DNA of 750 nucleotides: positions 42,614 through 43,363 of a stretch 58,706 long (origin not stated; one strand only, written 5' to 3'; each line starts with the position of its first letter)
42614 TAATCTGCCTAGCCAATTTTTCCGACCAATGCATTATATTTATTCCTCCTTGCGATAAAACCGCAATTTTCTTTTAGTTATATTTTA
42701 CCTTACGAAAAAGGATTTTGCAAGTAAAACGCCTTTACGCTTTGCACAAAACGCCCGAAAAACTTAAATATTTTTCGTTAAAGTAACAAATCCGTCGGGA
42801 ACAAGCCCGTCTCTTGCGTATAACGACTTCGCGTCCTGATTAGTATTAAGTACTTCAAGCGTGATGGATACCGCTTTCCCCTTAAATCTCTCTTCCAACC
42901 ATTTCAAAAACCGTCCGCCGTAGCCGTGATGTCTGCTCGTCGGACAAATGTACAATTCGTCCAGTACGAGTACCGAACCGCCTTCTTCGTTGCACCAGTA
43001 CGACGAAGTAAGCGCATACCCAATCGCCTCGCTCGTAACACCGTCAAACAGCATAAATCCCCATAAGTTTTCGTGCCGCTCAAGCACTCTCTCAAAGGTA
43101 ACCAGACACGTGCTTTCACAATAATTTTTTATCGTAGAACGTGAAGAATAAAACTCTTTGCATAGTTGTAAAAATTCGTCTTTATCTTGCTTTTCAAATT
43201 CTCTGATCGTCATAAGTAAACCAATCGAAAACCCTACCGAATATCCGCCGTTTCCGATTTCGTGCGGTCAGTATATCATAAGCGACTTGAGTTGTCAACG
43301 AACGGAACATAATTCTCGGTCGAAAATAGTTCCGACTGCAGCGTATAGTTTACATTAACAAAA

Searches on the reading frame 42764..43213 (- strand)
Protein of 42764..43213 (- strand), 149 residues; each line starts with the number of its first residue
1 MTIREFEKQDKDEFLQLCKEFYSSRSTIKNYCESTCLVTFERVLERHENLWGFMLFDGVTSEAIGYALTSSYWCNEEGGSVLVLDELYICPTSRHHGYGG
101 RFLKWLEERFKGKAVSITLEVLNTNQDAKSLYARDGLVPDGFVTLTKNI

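Call 18: search_protein_families(library=pfam, proteins=[window:42764-43213:-], max_evalue=0.001)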
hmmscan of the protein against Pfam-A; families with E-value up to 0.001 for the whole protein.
window:42764-43213:- (149 aa): 2 families
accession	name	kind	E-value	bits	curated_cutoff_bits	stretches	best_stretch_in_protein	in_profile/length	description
PF00583.31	Acetyltransf_1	-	7.7e-09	36.3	20.7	1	39-134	24-113/116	Acetyltransferase (GNAT) family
PF13508.13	Acetyltransf_7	-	7.8e-05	23.4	27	1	62-134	13-79/84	Acetyltransferase (GNAT) domain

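Call 84: find_encoding_contigs(protein=window:42764-43213:-, flank=10000, max_places=8)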
Protein window:42764-43213:- (149 aa): 22 contigs read that carry it; 8 places shown.
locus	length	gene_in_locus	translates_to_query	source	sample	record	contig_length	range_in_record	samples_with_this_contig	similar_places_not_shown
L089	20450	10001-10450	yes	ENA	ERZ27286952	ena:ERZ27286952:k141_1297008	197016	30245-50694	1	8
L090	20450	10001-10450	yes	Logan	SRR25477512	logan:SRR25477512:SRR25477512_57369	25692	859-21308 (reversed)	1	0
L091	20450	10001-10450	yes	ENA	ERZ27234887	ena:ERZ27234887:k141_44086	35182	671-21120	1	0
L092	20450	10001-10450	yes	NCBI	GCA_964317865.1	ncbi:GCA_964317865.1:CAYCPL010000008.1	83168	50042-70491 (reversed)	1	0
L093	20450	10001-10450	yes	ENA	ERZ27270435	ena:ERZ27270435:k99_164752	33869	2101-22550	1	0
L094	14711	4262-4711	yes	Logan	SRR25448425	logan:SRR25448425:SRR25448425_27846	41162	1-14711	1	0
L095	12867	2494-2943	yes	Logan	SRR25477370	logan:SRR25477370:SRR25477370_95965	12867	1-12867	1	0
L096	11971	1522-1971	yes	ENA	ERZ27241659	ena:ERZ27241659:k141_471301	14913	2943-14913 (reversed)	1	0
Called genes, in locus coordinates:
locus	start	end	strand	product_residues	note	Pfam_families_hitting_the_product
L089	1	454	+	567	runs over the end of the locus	PF07498:Rho_N, PF07497:Rho_RNA_bind, PF00006:ATP-synt_ab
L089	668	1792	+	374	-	PF02595:Gly_kinase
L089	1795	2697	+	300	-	PF00561:Abhydrolase_1, PF12146:Hydrolase_4, PF12697:Abhydrolase_6, PF00561:Abhydrolase_1 (weak), PF08386:Abhydrolase_4 (weak)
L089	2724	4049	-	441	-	PF05496:RuvB_N, PF20720:nSTAND3 (weak), PF00004:AAA, PF07724:AAA_2 (weak), PF07728:AAA_5 (weak), PF13173:AAA_14 (weak), PF16193:AAA_assoc_2, PF12002:MgsA_C, +1 more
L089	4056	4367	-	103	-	PF04993:TfoX_N (weak)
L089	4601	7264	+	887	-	PF07517:SecA_DEAD, PF00270:DEAD (weak), PF01043:SecA_PP_bind, PF21090:P-loop_SecA, PF07516:SecA_SW, PF02810:SEC-C (weak)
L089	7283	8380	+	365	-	PF03462:PCRF, PF00472:RF-1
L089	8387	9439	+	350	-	PF00814:TsaD, PF22521:HypF_C_2, PF02543:Carbam_trans_N (weak)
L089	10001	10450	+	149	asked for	PF00583:Acetyltransf_1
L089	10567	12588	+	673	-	PF01921:tRNA-synt_1f, PF01588:tRNA_bind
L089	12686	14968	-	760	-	PF01381:HTH_3 (weak), PF12844:HTH_19, PF13560:HTH_31 (weak), PF07883:Cupin_2, PF00501:AMP-binding, PF13193:AMP-binding_C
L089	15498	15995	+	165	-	PF01257:2Fe-2S_thioredx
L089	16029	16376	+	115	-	PF07085:DRTGG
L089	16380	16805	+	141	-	PF13581:HATPase_c_2, PF02518:HATPase_c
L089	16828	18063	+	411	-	PF12838:Fer4_7 (weak), PF13187:Fer4_9, PF13237:Fer4_10, PF14697:Fer4_21 (weak), PF25160:LdpA_Fe-S-bd (weak), PF00037:Fer4 (weak), PF02906:Fe_hyd_lg_C, PF04060:FeS, +1 more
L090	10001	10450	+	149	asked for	PF00583:Acetyltransf_1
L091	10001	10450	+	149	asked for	PF00583:Acetyltransf_1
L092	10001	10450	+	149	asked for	PF00583:Acetyltransf_1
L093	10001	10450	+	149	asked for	PF00583:Acetyltransf_1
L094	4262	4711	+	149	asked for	PF00583:Acetyltransf_1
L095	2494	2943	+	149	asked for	PF00583:Acetyltransf_1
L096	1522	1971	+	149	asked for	PF00583:Acetyltransf_1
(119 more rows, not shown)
